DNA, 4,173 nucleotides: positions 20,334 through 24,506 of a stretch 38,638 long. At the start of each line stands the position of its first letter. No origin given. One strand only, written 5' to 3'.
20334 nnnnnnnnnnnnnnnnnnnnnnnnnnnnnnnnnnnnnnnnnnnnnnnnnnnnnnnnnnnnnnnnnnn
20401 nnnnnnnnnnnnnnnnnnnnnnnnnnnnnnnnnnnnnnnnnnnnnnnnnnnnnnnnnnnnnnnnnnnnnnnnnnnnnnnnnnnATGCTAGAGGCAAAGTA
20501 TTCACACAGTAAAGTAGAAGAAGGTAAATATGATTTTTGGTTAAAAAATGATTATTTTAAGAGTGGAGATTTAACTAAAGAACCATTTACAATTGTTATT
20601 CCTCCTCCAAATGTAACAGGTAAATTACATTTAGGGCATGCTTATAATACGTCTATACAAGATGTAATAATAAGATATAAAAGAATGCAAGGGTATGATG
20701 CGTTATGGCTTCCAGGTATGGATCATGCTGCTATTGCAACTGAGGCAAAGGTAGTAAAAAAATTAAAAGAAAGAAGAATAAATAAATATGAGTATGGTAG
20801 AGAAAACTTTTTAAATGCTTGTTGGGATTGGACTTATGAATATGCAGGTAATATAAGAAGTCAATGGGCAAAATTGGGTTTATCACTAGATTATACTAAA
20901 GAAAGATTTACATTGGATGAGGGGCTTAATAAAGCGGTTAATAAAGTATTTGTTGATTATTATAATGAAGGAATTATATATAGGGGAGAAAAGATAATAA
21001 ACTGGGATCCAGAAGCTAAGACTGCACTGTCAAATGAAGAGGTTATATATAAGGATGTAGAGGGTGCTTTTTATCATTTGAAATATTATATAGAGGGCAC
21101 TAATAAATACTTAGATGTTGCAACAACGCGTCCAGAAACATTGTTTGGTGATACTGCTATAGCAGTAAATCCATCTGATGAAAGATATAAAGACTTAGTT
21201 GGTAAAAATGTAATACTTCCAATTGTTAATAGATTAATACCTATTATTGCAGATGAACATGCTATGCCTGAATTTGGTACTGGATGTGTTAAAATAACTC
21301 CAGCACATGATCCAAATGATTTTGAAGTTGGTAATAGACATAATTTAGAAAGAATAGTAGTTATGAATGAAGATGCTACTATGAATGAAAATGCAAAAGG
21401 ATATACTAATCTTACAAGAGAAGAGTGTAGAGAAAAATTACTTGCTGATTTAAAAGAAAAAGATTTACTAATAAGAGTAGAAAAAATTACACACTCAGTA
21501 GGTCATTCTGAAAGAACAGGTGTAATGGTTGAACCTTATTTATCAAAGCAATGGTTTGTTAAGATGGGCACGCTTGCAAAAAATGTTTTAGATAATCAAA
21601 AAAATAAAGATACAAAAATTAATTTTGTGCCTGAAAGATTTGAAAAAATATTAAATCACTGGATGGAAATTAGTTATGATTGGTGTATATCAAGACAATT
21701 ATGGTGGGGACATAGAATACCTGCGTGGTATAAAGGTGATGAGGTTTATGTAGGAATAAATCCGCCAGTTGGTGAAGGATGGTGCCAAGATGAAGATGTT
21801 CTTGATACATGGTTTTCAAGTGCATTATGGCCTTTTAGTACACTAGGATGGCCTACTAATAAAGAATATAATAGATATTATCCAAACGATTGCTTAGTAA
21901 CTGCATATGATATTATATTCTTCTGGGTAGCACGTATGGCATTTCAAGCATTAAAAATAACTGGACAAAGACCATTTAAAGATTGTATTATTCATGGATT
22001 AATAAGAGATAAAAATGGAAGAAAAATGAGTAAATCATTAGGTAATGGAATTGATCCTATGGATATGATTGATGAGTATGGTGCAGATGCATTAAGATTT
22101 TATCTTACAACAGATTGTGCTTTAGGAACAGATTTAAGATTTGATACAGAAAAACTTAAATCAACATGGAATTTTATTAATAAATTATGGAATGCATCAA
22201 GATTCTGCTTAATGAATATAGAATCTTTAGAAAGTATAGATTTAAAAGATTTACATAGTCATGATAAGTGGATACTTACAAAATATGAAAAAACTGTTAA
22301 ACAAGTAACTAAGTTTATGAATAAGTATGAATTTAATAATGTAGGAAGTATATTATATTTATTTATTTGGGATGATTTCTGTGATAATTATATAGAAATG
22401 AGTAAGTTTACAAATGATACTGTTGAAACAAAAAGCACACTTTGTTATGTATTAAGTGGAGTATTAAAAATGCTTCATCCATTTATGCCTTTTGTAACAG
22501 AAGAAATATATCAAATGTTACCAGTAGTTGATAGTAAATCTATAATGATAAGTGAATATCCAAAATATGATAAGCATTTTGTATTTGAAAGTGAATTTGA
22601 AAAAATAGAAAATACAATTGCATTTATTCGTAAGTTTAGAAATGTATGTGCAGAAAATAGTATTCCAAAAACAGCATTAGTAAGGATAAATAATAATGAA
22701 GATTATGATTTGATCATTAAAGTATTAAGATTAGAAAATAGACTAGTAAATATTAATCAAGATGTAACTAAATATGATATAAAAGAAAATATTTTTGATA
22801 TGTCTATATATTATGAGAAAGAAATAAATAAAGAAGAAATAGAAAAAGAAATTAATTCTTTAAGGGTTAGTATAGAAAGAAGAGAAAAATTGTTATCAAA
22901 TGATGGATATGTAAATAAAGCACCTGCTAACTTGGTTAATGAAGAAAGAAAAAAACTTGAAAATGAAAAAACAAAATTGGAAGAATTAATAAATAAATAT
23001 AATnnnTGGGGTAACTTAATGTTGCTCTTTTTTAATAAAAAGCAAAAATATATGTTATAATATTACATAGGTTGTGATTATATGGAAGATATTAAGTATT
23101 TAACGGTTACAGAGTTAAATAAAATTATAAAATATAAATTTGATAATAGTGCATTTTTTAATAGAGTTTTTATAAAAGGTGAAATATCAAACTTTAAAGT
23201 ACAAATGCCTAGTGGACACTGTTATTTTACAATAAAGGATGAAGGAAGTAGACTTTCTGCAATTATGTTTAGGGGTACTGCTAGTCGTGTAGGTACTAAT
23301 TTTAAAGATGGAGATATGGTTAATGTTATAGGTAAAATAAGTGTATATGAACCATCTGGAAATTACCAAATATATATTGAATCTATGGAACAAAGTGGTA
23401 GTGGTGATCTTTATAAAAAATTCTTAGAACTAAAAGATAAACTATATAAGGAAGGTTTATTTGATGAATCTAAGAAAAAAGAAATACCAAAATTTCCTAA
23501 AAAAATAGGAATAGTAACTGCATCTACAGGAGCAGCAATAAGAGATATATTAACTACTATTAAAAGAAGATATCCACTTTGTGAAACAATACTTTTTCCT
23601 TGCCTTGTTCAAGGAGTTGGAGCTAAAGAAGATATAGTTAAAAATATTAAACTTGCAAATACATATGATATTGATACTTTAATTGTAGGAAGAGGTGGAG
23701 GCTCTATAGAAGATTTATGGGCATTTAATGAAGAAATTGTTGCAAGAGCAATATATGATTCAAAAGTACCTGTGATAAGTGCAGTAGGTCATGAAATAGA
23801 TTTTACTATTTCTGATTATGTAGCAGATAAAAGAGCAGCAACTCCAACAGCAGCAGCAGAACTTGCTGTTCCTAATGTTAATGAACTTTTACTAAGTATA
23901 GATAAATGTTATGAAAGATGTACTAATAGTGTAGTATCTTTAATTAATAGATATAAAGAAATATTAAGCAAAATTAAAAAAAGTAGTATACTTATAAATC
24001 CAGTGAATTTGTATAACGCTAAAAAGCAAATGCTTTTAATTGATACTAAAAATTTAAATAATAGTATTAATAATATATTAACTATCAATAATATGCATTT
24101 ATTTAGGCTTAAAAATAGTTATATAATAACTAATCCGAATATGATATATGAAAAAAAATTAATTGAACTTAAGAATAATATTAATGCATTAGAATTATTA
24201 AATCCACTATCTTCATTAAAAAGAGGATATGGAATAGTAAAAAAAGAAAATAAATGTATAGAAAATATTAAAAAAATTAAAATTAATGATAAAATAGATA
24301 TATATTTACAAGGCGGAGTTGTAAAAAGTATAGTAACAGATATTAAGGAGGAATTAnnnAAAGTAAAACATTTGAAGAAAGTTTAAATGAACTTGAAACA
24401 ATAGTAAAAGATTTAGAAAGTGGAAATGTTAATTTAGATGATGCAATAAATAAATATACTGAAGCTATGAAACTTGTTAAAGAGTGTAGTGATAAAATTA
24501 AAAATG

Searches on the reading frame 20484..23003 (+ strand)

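Call 30: search_protein_families(library=pfam, proteins=[window:20484-23003:+], max_evalue=0.00001)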
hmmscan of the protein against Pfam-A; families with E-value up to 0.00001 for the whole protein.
window:20484-23003:+ (840 aa): 6 families
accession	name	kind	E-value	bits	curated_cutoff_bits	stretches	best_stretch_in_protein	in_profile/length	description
PF00133.28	tRNA-synt_1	-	5.2e-140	467.3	22.7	2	16-421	3-254/414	tRNA synthetases class I (I, L, M and V)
PF08264.19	Anticodon_1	-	3.2e-36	124.9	25.1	1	594-721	1-135/148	Anticodon-binding domain of tRNA ligase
PF09334.17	tRNA-synt_1g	-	3.5e-26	92.3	20.1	2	354-563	181-376/391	tRNA synthetases class I (M)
PF13603.12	tRNA-synt_1_2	-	3.4e-11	43.4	25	1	240-302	86-148/185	Leucyl-tRNA synthetase, editing domain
PF01406.26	tRNA-synt_1e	-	1.2e-07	31.8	27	0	503-560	242-298/301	tRNA synthetases class I (C) catalytic domain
PF10458.14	Val_tRNA-synt_C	-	1.4e-07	32.1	25.9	1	784-835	7-58/66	Valyl tRNA synthetase tRNA binding arm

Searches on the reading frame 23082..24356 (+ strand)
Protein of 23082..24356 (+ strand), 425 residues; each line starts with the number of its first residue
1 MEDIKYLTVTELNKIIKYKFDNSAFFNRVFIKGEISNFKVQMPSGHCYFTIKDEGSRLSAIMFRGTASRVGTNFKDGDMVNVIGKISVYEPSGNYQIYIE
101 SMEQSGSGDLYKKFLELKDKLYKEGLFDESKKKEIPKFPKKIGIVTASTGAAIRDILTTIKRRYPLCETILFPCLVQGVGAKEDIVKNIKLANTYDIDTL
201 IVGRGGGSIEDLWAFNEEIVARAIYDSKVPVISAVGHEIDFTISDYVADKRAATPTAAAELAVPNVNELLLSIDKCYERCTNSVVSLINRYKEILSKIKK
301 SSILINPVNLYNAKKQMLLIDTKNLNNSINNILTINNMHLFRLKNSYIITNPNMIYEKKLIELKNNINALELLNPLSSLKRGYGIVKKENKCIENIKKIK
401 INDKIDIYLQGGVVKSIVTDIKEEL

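Call 30: search_protein_families(library=pfam, proteins=[window:23082-24356:+], max_evalue=0.00001)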
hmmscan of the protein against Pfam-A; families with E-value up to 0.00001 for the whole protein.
window:23082-24356:+ (425 aa): 3 families
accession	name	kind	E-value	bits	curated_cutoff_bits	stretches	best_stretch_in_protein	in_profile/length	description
PF02601.20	Exonuc_VII_L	-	8.5e-89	298.6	35.9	1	126-416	1-314/315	Exonuclease VII, large subunit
PF13742.12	tRNA_anti_2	-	4.4e-29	101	27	1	7-103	1-95/95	OB-fold nucleic acid binding domain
PF01336.31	tRNA_anti-codon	-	1.5e-11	44.5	27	1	29-103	1-73/75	OB-fold nucleic acid binding domain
